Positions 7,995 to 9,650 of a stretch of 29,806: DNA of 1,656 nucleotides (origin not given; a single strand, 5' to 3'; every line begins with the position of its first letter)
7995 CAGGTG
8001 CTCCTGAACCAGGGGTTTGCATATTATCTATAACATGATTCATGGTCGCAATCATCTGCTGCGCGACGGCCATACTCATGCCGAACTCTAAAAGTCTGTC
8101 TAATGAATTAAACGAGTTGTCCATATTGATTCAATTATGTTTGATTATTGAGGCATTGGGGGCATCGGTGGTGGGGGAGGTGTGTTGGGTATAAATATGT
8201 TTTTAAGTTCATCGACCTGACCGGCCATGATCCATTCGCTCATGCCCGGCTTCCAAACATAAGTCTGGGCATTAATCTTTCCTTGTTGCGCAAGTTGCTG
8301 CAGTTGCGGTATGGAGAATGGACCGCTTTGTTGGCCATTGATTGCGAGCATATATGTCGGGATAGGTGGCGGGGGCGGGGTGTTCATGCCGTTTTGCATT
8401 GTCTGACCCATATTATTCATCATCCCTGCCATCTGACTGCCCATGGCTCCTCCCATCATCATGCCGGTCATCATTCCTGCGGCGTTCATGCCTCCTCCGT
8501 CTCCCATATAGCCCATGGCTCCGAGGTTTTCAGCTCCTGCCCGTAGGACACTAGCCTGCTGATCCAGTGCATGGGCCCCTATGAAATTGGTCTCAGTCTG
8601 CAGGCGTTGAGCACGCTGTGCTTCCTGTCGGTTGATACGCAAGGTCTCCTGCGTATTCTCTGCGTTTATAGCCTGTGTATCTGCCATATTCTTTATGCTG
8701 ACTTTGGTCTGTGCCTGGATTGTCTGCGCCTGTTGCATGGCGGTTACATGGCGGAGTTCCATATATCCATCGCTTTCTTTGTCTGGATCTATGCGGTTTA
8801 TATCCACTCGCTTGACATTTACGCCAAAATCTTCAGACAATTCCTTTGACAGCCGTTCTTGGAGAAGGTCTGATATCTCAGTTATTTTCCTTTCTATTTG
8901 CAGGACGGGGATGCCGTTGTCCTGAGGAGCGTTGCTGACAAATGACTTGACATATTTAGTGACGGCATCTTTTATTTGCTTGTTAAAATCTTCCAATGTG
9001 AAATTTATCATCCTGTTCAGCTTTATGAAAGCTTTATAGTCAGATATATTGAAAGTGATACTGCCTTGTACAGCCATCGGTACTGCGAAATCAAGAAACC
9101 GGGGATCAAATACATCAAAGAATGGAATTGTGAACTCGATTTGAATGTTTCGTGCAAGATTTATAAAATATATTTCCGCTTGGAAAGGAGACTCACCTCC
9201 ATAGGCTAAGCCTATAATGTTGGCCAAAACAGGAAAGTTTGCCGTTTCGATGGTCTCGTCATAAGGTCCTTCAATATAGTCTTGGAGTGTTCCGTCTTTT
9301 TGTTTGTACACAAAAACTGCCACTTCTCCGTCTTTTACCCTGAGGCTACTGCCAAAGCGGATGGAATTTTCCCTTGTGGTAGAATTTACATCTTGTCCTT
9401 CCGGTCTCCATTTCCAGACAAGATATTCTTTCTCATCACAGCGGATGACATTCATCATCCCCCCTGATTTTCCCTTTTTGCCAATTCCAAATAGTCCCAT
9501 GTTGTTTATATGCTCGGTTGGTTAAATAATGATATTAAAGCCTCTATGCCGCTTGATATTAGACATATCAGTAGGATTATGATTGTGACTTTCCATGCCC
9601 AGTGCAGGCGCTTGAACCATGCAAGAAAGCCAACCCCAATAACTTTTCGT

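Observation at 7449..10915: Five-gene membrane module: secreted protein, zinc-ribbon/TerB-like protein, SPFH(Band-7) protein fused to GYF_2, stand-alone GYF_2 paralog, small 3-TM protein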

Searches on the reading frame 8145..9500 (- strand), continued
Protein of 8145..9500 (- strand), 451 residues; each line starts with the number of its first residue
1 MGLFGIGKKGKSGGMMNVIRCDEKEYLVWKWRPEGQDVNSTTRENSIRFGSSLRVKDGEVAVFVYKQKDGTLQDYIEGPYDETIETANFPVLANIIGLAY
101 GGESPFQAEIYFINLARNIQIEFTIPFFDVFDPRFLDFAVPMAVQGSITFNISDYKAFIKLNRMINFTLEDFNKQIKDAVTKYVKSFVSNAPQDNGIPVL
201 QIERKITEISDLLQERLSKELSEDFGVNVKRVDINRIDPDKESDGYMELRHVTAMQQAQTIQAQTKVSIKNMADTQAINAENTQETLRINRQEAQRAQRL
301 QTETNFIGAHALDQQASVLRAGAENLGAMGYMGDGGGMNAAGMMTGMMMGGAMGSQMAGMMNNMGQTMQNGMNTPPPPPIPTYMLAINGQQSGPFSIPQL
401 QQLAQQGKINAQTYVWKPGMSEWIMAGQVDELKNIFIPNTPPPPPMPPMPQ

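Call 81: search_dna_similar(query=window:8145-9500:-, collection=plasmids, mode=protein, max_rows=10)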
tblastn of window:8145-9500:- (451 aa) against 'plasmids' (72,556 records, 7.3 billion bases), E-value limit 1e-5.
Records with a match: 15; places in all: 15; records where one place covers at least 80% of the query: 0.
Best place of each record, by identity: <60% 15.
By first word of the organism name: Paracoccus 5; Vibrio 3; Novosphingobium 2; Bacteroides 1; Pseudorhodobacter 1; Butyrivibrio 1; Comamonas 1; Tsukamurella 1.
By predicted mobility (MOB-suite, as given by PLSDB): non-mobilizable 10; conjugative 4; mobilizable 1.
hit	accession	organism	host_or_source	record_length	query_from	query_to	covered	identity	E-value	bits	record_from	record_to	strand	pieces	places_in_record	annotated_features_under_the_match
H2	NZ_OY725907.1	Bacteroides finegoldii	-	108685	23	436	61%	29.3%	2e-8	127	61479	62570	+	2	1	SPFH domain-containing protein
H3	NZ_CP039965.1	Pseudorhodobacter turbinis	single bacterial isolate,Turban shell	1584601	22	250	51%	25.3%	4e-11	73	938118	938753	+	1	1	record has no annotation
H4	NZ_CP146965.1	Butyrivibrio fibrisolvens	Bovinae,Bovine rumen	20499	23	250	51%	25.0%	6e-13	79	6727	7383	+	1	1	SPFH domain-containing protein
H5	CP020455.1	Vibrio coralliilyticus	Crassostrea gigas (Pacific ...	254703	22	237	48%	26.2%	9e-10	69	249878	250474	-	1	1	none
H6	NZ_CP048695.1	Vibrio coralliilyticus OCN008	coral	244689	22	237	48%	25.7%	1e-9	68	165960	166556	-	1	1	SPFH domain-containing protein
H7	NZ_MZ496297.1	Vibrio sp.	-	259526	22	237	48%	25.7%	1e-9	68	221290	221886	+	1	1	SPFH domain-containing protein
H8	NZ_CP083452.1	Comamonas odontotermitis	cell culture,cucumber rhizosphere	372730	22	229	46%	25.2%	5e-8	63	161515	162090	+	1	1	SPFH and helix-turn-helix domain-containing protein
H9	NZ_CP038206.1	Paracoccus pantotrophus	single cell,soil associated with ...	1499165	22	241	49%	23.6%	3e-8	64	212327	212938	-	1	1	none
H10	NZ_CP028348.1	Novosphingobium sp. THN1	cell culture,surface water of Lake Taihu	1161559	15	223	46%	23.6%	5e-7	60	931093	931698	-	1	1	record has no annotation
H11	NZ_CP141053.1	Paracoccus denitrificans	-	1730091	42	241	44%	24.4%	1e-7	62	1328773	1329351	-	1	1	none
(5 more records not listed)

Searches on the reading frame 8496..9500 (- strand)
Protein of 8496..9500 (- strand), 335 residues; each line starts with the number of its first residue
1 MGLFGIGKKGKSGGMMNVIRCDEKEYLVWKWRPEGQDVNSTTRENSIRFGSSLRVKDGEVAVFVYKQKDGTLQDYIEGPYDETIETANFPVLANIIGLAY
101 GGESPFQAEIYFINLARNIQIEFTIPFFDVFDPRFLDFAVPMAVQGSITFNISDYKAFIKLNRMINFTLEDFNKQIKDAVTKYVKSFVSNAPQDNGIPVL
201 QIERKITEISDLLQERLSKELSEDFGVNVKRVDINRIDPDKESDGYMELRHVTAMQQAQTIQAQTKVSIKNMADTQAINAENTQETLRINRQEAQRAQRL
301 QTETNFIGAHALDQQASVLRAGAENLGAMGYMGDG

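Call 63: search_protein_representatives(protein=window:8496-9500:-)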
Query: 335 residues. Proteins with E-value up to 0.001 (for the whole library): 1281; up to 1e-10: 454; up to 1e-30: 156. The best 150 are listed.
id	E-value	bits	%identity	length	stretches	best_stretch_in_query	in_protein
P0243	1.4e-145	501.0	73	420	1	10-311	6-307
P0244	1.9e-140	484.2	65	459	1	1-335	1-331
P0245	1.1e-131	455.4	63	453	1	1-328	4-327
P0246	3.9e-128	443.7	69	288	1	1-292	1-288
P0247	9.9e-116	403.0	56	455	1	9-335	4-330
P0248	4.8e-109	381.0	58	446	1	16-331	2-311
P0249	2.0e-108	379.0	65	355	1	2-261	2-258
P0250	1.5e-102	359.7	52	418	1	1-316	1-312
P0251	1.3e-101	356.6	50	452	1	8-335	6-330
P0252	2.1e-101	355.9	57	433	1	16-329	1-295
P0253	1.7e-100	353.0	52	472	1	5-333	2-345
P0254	6.3e-97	341.2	50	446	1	1-335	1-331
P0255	4.3e-96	338.5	55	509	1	16-326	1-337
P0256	2.8e-95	335.8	74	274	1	1-200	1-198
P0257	3.8e-94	332.1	51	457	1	9-332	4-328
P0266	5.4e-84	298.7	43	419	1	5-333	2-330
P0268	1.0e-83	297.8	47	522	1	15-335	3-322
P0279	7.5e-79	281.8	47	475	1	15-335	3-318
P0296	2.1e-66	241.0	42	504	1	2-331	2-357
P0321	5.2e-54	200.2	38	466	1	2-281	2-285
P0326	3.6e-52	194.2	36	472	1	1-333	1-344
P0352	1.4e-41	159.4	38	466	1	16-313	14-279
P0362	5.4e-39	150.9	34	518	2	5-257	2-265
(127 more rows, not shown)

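Call 92: list_cluster_members(proteins=[P0248, P0279, P0321, P0326, P0362, P0352, P0296, P0268, P0255, P0266])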
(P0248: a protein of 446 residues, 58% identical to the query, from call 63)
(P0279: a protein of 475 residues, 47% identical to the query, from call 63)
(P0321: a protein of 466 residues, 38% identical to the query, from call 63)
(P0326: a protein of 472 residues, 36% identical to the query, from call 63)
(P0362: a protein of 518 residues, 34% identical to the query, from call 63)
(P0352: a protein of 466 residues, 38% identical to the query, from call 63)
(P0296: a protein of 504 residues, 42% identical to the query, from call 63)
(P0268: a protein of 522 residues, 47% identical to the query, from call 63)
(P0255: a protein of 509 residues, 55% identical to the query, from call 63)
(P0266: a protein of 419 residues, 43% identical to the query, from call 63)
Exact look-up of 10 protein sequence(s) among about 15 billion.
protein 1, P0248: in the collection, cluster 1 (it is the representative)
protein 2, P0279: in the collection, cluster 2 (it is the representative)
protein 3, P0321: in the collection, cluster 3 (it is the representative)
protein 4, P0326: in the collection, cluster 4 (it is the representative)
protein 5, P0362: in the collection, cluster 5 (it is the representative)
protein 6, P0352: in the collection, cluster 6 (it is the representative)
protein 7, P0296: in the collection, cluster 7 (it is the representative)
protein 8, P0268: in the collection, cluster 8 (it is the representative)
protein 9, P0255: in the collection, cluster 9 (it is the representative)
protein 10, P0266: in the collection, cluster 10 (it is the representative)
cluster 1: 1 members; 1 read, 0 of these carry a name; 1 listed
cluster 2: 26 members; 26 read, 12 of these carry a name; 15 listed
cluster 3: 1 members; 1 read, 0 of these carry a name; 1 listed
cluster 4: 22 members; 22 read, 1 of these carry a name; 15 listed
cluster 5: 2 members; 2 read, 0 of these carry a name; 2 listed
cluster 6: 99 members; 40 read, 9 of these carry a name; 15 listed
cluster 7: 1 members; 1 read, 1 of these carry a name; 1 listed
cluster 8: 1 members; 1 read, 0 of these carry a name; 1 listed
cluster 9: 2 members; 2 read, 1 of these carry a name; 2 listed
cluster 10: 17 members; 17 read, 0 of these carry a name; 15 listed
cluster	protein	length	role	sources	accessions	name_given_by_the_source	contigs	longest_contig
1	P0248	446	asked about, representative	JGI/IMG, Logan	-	-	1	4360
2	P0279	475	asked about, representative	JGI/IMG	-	membrane protease subunit (stomatin/prohibitin family)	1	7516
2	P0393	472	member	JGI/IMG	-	membrane protease subunit (stomatin/prohibitin family)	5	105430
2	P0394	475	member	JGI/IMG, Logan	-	membrane protease subunit (stomatin/prohibitin family)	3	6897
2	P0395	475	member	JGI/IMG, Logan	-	membrane protease subunit (stomatin/prohibitin family)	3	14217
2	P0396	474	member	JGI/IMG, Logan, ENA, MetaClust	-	\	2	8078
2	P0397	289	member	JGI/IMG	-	hypothetical protein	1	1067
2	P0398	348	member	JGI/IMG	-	hypothetical protein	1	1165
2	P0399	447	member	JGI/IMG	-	uncharacterized membrane protein YgcG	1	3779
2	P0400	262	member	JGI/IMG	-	hypothetical protein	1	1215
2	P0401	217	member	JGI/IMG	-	hypothetical protein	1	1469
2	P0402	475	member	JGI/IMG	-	membrane protease subunit (stomatin/prohibitin family)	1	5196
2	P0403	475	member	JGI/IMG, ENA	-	membrane protease subunit (stomatin/prohibitin family)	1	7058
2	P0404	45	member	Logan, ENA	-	-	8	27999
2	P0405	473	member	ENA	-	-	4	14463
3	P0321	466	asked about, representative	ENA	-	-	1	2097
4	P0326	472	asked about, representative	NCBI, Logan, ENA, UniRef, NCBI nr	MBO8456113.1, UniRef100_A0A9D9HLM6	MAG: SPFH domain-containing protein [Bacteroidetes bacterium] | SPFH domain-containing protein n=1 Tax=Candidatus Cryptobacteroides intestinigallinarum ... | SPFH domain-containing protein [Candidatus Cryptobacteroides intestinigallinarum]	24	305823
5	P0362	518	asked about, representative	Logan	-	-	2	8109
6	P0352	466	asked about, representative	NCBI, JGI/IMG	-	hypothetical protein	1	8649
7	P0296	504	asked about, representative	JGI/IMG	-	membrane protease subunit (stomatin/prohibitin family)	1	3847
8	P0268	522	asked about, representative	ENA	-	-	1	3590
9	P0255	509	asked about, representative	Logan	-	-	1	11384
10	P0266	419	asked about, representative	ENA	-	-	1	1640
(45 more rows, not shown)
